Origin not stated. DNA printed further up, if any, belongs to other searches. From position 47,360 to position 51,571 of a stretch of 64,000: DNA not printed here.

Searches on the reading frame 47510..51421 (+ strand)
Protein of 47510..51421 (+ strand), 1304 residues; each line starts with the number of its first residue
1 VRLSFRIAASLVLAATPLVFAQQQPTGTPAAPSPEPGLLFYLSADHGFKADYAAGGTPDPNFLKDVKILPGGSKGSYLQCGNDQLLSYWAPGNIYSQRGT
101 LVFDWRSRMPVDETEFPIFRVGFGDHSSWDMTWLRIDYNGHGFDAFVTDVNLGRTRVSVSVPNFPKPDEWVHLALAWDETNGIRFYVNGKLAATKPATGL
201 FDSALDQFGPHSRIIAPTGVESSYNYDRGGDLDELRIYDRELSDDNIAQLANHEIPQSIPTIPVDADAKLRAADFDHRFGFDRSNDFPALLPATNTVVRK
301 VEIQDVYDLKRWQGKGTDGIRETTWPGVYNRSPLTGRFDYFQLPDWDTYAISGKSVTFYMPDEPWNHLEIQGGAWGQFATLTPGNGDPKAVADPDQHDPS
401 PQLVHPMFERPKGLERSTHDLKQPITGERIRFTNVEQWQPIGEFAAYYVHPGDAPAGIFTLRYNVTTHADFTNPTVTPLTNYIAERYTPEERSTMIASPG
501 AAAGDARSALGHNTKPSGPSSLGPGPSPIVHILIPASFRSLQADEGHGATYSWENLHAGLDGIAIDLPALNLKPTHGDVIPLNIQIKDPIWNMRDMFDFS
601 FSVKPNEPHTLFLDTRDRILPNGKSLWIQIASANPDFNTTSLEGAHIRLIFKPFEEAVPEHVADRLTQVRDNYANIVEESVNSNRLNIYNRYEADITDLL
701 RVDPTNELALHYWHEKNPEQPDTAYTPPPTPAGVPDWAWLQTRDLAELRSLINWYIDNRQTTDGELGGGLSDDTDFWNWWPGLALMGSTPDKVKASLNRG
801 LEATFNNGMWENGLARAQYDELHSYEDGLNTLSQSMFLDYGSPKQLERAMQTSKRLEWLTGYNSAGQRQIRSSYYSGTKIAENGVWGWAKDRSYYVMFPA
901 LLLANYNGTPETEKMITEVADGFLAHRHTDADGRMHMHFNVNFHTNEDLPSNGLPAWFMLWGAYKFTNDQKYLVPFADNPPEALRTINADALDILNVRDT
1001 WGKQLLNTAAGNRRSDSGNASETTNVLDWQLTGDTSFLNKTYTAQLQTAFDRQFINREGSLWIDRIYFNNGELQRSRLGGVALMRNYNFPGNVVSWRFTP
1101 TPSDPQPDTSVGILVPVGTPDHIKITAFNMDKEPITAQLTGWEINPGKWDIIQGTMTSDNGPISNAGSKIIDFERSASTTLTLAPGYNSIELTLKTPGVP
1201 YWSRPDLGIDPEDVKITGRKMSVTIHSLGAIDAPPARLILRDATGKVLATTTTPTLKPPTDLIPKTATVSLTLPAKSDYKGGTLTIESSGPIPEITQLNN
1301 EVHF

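Call 10: search_protein_families(library=pfam, proteins=[window:47510-51421:+], max_evalue=0.001)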
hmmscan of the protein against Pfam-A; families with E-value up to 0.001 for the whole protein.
window:47510-51421:+ (1304 aa): 1 family
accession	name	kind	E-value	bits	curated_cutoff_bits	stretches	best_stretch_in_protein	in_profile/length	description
PF13385.13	Laminin_G_3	-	1.1e-13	52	27.6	1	135-248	47-151/151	Concanavalin A-like lectin/glucanases superfamily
